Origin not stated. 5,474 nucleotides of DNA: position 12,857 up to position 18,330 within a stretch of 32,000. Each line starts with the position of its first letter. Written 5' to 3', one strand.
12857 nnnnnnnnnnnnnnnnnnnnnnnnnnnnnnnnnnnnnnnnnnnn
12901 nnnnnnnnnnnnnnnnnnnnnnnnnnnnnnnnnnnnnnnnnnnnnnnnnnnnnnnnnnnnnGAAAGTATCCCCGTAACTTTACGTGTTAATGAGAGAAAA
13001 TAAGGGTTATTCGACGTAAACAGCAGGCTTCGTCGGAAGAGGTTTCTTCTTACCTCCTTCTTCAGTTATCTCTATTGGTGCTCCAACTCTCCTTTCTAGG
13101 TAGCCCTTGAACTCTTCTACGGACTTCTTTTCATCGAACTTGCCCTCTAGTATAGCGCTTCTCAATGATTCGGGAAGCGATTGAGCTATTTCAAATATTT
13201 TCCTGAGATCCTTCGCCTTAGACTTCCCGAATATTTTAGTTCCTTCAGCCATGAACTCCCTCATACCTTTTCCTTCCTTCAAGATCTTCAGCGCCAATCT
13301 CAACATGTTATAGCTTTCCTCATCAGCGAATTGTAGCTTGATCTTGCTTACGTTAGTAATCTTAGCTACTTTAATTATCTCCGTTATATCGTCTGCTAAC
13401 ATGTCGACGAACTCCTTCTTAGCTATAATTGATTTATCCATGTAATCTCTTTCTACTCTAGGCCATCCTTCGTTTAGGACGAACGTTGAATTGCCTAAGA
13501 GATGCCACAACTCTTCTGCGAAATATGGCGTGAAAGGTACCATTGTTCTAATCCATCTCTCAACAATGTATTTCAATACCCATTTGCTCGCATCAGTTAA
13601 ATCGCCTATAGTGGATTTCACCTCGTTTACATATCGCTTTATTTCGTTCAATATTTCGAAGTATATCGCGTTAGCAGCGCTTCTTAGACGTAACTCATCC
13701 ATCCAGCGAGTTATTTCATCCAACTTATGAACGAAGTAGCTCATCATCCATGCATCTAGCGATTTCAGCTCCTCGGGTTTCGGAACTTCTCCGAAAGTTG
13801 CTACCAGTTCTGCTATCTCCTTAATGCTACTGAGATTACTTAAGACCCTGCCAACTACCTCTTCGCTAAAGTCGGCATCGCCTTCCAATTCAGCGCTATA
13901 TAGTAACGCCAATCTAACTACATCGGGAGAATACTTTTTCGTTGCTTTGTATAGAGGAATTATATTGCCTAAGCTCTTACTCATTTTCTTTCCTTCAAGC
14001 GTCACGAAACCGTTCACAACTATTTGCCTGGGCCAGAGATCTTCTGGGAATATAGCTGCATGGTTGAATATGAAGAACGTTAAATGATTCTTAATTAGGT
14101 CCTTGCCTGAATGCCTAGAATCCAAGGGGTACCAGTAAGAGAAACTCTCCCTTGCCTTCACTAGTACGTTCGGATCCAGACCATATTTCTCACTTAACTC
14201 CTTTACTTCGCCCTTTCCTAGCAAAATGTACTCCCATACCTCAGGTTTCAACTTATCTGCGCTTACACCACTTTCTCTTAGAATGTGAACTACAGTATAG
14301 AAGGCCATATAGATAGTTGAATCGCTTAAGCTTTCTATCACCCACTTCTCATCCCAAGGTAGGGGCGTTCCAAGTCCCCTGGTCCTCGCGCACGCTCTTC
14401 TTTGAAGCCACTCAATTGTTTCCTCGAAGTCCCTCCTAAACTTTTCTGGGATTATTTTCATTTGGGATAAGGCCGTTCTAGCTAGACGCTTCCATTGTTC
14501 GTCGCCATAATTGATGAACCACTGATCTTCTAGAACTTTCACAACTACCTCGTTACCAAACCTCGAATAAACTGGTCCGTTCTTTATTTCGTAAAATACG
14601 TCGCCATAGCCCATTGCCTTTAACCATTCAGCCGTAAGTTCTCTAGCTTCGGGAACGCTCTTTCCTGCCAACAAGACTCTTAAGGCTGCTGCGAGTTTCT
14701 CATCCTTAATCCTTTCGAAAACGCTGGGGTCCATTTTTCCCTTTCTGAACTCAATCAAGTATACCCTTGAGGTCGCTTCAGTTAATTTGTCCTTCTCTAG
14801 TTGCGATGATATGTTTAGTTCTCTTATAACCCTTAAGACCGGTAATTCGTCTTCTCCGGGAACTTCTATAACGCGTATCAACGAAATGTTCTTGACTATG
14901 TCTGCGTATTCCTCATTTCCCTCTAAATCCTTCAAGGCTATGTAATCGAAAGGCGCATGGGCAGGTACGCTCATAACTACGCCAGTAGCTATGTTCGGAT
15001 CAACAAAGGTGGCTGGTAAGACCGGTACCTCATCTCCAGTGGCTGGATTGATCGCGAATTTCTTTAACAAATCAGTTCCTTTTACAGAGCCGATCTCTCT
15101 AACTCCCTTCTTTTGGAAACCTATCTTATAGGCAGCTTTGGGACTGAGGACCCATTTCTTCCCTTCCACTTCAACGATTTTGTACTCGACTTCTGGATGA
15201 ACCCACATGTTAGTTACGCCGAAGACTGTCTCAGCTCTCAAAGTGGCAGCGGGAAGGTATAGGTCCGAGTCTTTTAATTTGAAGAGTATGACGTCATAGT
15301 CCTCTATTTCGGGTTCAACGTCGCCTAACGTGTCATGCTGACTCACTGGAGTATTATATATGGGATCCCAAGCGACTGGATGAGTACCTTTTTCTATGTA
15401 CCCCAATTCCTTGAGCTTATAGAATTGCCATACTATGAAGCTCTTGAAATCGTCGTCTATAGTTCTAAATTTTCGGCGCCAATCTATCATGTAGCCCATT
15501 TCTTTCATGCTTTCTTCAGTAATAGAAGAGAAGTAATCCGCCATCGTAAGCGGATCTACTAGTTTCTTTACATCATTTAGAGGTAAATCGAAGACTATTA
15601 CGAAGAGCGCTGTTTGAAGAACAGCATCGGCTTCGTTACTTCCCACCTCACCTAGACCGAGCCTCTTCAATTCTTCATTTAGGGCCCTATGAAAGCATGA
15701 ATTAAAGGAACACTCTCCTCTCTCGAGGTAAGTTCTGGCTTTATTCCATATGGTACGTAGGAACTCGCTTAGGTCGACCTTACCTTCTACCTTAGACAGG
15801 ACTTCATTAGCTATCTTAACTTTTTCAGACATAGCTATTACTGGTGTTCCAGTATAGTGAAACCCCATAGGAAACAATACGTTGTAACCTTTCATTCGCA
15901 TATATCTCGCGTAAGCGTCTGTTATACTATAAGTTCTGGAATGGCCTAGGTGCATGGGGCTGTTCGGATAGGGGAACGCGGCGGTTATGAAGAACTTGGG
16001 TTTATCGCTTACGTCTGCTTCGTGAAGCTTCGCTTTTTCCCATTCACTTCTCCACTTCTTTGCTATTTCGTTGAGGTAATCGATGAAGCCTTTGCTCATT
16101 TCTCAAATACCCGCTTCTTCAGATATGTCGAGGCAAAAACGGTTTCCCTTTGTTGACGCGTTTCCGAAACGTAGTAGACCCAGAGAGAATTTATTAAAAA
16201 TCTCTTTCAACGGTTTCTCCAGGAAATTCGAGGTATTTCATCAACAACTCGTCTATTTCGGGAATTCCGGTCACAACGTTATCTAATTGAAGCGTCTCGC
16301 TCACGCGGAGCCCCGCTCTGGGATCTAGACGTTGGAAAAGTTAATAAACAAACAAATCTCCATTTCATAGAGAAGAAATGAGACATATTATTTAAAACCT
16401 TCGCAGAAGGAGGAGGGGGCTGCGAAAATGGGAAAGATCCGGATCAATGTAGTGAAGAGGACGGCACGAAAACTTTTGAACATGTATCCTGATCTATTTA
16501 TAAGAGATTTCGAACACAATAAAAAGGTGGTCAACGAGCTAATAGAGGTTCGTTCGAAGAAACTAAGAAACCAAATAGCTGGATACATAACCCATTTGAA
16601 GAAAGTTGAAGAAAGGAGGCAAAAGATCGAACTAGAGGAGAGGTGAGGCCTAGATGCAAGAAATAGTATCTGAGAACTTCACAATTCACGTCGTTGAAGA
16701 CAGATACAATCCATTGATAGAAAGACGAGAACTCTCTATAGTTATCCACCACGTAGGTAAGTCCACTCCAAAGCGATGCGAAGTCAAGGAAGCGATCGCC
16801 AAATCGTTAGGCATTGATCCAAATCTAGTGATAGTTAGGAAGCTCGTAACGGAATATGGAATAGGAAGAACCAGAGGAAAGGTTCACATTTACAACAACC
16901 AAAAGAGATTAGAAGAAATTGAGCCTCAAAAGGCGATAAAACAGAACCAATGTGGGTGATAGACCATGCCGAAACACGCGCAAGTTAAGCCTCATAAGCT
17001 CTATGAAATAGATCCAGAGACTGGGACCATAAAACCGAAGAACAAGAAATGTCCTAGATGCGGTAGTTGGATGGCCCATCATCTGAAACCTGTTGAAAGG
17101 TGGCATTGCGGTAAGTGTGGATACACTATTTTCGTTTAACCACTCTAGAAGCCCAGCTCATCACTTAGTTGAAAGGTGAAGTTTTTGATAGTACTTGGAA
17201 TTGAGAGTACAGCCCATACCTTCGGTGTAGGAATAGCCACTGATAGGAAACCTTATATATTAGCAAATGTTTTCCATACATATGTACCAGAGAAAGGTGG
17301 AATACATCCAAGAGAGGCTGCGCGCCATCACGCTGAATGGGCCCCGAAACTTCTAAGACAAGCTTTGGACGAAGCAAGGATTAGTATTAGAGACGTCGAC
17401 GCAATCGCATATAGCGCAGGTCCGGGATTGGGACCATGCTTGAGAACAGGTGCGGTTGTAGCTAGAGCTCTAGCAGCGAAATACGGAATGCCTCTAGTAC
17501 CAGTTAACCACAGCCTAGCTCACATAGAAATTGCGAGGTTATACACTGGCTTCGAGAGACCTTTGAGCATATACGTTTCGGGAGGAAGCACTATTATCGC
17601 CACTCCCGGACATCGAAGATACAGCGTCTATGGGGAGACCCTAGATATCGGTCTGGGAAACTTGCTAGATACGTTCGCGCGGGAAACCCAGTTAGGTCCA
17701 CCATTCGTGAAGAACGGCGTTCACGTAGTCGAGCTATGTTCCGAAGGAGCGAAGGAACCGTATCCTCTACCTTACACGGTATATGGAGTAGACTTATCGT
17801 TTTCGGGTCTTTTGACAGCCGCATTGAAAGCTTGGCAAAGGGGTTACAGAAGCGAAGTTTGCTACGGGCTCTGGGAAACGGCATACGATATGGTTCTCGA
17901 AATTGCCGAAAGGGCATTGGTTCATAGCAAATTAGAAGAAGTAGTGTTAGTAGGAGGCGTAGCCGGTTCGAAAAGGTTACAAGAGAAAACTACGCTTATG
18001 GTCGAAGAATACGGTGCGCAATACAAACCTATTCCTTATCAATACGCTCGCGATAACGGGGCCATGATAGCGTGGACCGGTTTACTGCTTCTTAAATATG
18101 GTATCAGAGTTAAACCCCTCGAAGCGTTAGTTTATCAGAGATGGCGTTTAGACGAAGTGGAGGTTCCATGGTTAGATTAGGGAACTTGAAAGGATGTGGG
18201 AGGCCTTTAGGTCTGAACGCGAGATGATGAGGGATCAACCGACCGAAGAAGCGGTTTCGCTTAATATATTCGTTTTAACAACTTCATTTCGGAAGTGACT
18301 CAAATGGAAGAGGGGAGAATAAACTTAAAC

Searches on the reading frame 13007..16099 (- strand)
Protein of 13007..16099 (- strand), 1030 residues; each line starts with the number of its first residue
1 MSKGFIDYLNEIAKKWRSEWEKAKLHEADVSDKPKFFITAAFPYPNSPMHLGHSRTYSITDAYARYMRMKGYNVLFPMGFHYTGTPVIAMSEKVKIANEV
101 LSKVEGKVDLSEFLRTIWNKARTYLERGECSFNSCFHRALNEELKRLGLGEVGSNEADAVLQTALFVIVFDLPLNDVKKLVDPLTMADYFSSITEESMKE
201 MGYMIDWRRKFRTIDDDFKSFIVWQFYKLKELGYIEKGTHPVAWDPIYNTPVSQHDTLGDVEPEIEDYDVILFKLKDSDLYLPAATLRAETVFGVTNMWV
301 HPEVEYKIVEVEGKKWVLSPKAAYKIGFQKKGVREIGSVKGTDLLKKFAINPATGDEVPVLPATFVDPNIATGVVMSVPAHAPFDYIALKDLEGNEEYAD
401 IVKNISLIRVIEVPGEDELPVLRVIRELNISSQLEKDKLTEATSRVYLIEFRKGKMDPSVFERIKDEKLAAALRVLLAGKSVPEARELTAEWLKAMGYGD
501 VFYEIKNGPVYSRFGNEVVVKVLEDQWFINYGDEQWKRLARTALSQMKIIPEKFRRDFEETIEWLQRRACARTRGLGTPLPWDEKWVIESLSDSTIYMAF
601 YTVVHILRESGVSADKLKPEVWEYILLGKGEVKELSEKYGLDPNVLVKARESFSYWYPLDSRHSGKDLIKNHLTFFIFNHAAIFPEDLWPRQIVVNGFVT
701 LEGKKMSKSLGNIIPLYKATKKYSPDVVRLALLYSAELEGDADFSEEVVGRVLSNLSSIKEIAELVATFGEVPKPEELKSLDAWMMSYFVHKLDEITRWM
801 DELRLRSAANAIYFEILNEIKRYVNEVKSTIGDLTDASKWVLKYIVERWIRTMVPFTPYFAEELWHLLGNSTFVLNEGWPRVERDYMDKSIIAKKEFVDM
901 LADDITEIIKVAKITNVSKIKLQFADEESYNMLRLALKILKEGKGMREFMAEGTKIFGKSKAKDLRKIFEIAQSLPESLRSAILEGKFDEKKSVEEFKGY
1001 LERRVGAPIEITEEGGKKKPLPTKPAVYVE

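Call 71: search_protein_families(library=pfam, proteins=[window:13007-16099:-], max_evalue=0.0001)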
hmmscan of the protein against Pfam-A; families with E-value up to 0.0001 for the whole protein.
window:13007-16099:- (1030 aa): 5 families
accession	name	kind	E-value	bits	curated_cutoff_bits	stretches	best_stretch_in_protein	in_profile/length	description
PF00133.28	tRNA-synt_1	-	1.9e-37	129.5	22.7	2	189-737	110-407/414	tRNA synthetases class I (I, L, M and V)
PF09334.17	tRNA-synt_1g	-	1.5e-26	93.5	20.1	2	37-101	2-66/391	tRNA synthetases class I (M)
PF08264.19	Anticodon_1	-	2.2e-20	73.5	25.1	1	782-918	1-139/148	Anticodon-binding domain of tRNA ligase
PF01406.26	tRNA-synt_1e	-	2.6e-14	53.8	27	1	660-750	209-297/301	tRNA synthetases class I (C) catalytic domain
PF13603.12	tRNA-synt_1_2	-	5.9e-09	36.1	25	1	271-386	12-126/185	Leucyl-tRNA synthetase, editing domain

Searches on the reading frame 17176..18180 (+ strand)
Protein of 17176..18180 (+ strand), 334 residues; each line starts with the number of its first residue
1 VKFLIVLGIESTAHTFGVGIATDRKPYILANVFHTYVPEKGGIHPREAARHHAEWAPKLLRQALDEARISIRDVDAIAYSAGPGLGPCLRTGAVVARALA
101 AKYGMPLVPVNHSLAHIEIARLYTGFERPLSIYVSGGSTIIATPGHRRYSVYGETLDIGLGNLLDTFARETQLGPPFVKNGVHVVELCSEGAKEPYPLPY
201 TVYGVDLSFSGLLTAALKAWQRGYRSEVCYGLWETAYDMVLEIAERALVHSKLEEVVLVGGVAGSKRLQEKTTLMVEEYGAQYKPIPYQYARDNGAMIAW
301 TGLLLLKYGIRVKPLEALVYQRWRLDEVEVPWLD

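Call 71: search_protein_families(library=pfam, proteins=[window:17176-18180:+], max_evalue=0.0001)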
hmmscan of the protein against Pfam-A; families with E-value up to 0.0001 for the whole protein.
window:17176-18180:+ (334 aa): 1 family
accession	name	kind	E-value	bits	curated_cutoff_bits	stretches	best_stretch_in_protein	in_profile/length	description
PF00814.31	TsaD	-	4.7e-68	230.2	24.8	1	28-300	2-264/264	tRNA N6-adenosine threonylcarbamoyltransferase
